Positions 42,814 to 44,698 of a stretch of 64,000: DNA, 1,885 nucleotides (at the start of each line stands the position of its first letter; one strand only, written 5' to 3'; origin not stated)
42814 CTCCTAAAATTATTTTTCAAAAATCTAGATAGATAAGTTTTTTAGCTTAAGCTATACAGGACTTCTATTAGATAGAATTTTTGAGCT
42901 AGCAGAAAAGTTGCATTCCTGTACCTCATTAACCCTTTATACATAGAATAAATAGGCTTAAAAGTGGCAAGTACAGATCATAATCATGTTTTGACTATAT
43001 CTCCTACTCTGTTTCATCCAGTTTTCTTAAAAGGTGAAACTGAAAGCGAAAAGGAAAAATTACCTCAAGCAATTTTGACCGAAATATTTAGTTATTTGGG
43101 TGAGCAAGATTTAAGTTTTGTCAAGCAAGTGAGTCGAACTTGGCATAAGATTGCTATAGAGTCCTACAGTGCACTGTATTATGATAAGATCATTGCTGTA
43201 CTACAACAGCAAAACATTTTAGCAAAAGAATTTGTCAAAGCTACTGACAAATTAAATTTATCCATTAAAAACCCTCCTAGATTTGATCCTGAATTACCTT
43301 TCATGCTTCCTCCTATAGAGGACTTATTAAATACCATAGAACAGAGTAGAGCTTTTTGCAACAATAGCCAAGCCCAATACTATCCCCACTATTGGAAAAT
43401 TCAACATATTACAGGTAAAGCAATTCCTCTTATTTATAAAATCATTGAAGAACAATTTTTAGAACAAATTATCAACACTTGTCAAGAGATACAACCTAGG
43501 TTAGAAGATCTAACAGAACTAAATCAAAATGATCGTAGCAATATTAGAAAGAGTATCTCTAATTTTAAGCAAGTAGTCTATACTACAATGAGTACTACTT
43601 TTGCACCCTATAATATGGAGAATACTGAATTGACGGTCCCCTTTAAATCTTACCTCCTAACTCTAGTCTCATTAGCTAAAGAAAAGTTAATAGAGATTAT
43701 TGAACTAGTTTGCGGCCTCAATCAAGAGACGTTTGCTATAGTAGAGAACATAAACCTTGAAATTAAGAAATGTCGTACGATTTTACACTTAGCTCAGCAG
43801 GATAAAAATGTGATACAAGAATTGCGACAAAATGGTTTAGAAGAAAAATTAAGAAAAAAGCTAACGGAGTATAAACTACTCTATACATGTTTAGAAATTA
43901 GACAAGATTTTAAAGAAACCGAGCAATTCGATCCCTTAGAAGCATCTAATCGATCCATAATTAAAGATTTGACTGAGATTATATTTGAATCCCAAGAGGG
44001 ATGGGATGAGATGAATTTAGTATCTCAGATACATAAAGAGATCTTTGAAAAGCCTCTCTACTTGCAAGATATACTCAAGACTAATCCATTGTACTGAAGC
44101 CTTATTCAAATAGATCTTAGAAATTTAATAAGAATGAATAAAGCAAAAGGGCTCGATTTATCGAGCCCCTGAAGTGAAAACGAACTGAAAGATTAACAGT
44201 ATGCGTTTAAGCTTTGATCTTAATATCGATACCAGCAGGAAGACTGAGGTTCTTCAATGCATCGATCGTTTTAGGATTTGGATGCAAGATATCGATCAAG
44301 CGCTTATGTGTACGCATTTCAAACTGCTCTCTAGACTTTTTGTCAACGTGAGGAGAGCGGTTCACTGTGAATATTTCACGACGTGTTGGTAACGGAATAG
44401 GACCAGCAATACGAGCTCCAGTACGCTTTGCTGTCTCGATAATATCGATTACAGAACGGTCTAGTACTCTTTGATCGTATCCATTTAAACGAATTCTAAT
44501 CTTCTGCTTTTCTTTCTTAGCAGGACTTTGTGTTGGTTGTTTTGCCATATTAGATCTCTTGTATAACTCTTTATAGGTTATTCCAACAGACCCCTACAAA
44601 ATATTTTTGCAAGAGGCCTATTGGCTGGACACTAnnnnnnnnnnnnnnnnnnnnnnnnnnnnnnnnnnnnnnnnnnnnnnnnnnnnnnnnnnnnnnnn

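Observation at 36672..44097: Mosaic eukaryote-like effector island between a core GT9 gene and the str-operon terminator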

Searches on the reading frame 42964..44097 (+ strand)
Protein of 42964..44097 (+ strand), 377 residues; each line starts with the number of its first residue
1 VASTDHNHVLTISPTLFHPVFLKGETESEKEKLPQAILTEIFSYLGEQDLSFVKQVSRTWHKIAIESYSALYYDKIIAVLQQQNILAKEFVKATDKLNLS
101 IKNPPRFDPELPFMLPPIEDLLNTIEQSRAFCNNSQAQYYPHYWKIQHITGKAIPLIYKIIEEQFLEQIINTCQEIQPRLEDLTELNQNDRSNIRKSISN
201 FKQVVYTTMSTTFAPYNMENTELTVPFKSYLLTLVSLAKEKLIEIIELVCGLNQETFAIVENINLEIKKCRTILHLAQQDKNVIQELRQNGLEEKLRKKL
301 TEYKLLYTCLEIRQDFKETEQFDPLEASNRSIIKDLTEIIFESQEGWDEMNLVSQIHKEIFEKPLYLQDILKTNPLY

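Call 3: search_protein_families(library=pfam, proteins=[window:42964-44097:+], max_evalue=0.1)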
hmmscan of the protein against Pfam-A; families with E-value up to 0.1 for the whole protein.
window:42964-44097:+ (377 aa): 2 families
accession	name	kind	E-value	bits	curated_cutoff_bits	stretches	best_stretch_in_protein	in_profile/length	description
PF12937.12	F-box-like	-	5.6e-08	32.9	24.3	1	32-65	3-36/47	F-box-like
PF00646.38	F-box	-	7.9e-05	22.9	20.5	1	32-63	3-34/43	F-box domain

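Call 5: find_encoding_contigs(protein=window:42964-44097:+, flank=10000, max_places=6)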
Protein window:42964-44097:+ (377 aa): 1 contig read that carries it; 1 place shown.
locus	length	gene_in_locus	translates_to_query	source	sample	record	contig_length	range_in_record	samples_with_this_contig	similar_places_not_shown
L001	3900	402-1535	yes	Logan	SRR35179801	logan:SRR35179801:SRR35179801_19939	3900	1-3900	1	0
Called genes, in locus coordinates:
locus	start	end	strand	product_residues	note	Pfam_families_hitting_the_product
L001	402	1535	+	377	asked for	PF12937:F-box-like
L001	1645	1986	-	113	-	PF00338:Ribosomal_S10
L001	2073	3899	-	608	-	?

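Call 38: search_protein_families(library=ncbifam, proteins=[window:42964-44097:+], max_evalue=1)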
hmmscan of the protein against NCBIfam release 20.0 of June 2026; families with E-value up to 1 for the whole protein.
window:42964-44097:+ (377 aa): 0 families

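Call 72: list_cluster_members(proteins=[window:42964-44097:+, window:41500-42324:-, window:36672-36905:-, window:38417-38968:-, window:44207-44548:-])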
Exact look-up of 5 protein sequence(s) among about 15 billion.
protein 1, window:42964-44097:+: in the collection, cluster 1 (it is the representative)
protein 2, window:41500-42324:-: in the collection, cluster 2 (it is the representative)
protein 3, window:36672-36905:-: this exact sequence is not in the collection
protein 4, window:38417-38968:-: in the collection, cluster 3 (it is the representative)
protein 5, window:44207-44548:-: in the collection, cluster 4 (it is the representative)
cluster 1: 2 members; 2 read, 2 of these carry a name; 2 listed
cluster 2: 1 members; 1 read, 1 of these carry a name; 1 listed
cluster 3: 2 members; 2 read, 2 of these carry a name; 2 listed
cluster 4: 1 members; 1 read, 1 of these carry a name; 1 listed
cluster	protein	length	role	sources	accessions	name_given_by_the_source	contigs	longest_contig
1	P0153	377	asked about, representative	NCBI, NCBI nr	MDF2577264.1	MAG: hypothetical protein K0S74_748 [Chlamydiales bacterium] | hypothetical protein [Chlamydiales bacterium]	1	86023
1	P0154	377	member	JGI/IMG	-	hypothetical protein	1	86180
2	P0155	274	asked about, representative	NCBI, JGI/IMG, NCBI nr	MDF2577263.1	MAG: hypothetical protein K0S74_747 [Chlamydiales bacterium] | hypothetical protein | hypothetical protein [Chlamydiales bacterium]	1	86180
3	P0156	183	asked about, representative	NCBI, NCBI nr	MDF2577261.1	MAG: Transposase [Chlamydiales bacterium] | Transposase [Chlamydiales bacterium]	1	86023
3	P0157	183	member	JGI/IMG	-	hypothetical protein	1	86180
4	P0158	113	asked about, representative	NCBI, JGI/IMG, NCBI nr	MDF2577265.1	MAG: ribosomal protein [Chlamydiales bacterium] | small subunit ribosomal protein S10 | ribosomal protein [Chlamydiales bacterium]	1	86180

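Call 81: search_solved_structures(query=window:42964-44097:+, max_evalue=1)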
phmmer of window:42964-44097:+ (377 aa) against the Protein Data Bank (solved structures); distinct sequences matched with E-value up to 1: 2.
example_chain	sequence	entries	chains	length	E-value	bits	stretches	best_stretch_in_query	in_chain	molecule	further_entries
6yel_A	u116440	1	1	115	0.39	13.3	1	252-321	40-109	Stromal interaction molecule 1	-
6bva_E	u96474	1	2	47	0.48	13.1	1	37-63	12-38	Lysine-specific demethylase 2B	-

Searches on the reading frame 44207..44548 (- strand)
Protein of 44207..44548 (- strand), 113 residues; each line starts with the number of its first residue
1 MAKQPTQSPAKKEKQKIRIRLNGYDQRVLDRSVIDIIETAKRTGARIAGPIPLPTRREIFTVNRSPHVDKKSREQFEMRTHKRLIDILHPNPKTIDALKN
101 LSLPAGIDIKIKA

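Call 3: search_protein_families(library=pfam, proteins=[window:44207-44548:-], max_evalue=0.1)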
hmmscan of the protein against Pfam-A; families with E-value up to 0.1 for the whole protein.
window:44207-44548:- (113 aa): 2 families
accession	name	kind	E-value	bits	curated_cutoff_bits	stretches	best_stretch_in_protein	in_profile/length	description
PF00338.27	Ribosomal_S10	-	4.3e-37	126.8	21.2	1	18-112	1-98/98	Ribosomal protein S10p/S20e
PF08212.18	Lipocalin_2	-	0.062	13.7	24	0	54-83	105-134/146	Lipocalin-like domain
